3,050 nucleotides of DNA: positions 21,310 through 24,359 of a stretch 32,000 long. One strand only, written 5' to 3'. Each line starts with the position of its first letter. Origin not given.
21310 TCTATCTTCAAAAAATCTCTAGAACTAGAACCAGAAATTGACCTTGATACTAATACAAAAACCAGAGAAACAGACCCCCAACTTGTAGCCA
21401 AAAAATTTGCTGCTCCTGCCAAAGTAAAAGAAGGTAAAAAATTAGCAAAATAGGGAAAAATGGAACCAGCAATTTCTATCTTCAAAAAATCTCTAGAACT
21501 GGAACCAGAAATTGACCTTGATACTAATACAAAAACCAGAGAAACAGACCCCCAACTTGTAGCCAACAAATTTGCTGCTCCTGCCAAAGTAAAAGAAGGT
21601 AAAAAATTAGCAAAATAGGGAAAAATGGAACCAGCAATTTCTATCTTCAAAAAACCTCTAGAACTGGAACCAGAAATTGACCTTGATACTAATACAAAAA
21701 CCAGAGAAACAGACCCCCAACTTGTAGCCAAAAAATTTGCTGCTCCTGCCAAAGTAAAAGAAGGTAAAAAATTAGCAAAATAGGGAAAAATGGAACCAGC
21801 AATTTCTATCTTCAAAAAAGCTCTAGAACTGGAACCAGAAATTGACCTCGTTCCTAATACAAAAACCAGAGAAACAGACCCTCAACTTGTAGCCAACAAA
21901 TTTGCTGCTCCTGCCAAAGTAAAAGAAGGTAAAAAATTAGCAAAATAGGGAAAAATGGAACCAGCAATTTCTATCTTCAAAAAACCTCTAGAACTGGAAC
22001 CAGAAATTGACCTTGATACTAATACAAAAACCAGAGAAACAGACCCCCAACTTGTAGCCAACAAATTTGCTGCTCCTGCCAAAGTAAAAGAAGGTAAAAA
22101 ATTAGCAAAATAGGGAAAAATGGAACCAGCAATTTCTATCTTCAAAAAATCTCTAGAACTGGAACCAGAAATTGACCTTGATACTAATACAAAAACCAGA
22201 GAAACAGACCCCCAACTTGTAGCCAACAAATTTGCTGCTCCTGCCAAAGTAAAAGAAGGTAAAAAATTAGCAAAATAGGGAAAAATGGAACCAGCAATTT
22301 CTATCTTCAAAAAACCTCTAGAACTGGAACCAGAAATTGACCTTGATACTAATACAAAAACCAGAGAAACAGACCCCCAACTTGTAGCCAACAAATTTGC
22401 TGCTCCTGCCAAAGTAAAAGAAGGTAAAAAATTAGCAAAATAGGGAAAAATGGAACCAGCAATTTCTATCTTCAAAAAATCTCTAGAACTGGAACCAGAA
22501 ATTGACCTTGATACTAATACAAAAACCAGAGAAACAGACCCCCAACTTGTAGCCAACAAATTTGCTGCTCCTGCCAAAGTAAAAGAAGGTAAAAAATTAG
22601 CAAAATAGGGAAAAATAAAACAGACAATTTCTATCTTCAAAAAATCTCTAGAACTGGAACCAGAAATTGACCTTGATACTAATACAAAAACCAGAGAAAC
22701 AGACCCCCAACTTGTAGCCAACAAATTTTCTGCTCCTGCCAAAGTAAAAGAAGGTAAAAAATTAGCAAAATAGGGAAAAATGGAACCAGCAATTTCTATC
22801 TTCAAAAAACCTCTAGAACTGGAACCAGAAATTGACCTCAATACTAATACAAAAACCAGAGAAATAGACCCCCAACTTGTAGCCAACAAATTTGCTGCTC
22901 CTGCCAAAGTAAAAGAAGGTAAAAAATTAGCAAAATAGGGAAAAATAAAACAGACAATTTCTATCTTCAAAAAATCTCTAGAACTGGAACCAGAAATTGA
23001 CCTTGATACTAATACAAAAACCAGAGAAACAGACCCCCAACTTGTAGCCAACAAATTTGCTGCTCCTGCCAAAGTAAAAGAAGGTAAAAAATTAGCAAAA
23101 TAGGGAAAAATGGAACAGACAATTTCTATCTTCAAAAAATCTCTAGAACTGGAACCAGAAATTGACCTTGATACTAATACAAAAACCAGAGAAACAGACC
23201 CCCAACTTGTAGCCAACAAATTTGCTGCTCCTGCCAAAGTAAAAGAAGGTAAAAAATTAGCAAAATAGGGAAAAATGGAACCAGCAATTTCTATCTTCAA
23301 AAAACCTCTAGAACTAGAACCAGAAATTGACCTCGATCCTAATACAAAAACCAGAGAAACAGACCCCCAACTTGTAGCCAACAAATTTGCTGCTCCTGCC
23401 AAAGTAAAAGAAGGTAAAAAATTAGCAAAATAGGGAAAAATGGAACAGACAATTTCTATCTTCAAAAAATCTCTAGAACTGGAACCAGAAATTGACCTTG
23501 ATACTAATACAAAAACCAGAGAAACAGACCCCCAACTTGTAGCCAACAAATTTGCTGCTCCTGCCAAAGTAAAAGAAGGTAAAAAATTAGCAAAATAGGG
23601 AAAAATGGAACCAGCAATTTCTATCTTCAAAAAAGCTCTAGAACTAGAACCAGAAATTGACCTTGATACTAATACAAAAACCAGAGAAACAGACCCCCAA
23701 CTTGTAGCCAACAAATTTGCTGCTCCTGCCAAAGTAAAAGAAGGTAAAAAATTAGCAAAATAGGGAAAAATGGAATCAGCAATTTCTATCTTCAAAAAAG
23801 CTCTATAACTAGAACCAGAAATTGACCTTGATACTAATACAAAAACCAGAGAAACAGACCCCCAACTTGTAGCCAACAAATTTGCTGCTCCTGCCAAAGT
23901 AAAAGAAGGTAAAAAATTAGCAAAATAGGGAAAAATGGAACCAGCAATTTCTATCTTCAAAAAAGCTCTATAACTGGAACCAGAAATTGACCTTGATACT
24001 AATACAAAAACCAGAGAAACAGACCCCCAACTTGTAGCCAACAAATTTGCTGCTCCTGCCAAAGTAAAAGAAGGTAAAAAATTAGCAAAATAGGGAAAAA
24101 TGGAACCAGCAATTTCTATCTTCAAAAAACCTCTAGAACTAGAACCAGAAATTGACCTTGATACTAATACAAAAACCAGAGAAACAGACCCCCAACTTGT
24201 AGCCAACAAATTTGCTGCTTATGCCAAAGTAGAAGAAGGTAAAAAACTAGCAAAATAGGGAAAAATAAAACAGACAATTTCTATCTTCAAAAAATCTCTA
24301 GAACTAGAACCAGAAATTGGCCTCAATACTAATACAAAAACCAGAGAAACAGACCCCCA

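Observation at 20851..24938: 4.1-kb array of a 165-bp unit in perfect register (about 24.8 copies, zero indels)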

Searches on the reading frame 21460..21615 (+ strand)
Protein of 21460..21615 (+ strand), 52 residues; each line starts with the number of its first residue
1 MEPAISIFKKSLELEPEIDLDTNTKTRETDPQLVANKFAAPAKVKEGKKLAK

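Call 30: find_encoding_contigs(protein=window:21460-21615:+, flank=10000, max_places=10)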
Protein seq(52 aa) (52 aa): 5 contigs read that carry it; 2 places shown.
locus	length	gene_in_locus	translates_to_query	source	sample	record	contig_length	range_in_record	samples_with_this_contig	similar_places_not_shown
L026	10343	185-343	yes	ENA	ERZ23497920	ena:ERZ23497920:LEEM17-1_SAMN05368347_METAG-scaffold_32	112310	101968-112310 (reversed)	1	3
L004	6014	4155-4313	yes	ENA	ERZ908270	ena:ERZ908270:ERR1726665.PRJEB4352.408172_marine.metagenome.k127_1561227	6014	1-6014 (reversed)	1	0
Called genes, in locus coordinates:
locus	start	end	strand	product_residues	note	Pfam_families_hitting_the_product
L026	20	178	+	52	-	-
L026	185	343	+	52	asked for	-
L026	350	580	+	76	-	-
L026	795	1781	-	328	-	PF04055:Radical_SAM, PF06463:Mob_synth_C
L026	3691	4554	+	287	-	PF01925:TauE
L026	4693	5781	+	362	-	PF14233:DUF4335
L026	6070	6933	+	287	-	PF00691:OmpA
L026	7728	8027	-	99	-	-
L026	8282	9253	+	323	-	PF08417:PaO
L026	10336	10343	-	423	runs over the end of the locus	PF01145:Band_7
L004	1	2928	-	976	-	?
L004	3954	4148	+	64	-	-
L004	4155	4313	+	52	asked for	-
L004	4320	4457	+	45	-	-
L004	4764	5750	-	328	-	PF04055:Radical_SAM, PF13353:Fer4_12 (weak), PF06463:Mob_synth_C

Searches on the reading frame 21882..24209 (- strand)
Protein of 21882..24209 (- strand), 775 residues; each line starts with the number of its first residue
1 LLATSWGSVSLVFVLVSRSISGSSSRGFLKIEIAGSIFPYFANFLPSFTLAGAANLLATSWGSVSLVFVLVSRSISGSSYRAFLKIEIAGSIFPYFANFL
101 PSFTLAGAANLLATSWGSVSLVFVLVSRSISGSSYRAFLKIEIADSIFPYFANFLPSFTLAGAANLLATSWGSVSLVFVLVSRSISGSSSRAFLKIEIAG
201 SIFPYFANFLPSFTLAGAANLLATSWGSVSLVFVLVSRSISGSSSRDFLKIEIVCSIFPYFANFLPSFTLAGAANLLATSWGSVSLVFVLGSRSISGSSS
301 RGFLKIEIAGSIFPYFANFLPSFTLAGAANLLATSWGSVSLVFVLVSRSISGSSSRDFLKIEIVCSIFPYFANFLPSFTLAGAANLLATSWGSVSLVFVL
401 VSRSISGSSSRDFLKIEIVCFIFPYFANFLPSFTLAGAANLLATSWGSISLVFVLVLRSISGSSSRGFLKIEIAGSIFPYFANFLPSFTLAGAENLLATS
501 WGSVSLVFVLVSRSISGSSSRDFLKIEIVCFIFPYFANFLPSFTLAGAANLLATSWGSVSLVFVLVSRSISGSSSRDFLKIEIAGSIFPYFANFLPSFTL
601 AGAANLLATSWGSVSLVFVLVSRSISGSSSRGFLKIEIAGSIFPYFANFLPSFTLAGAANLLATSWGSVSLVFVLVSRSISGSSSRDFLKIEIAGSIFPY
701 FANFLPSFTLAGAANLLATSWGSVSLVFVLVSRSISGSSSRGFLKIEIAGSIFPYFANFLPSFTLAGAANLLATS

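Call 39: search_protein_families(library=pfam, max_evalue=1, proteins=[window:21882-24209:-])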
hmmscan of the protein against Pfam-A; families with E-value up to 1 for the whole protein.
window:21882-24209:- (775 aa): 2 families
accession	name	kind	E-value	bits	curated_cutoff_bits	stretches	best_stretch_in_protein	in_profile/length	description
PF08114.16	PMP1_2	-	2e-13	50.2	22.3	0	2-16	3-17/43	ATPase proteolipid family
PF14960.11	ATP_synth_reg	-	3.1e-08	33.4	25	0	432-456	20-44/50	ATP synthase regulation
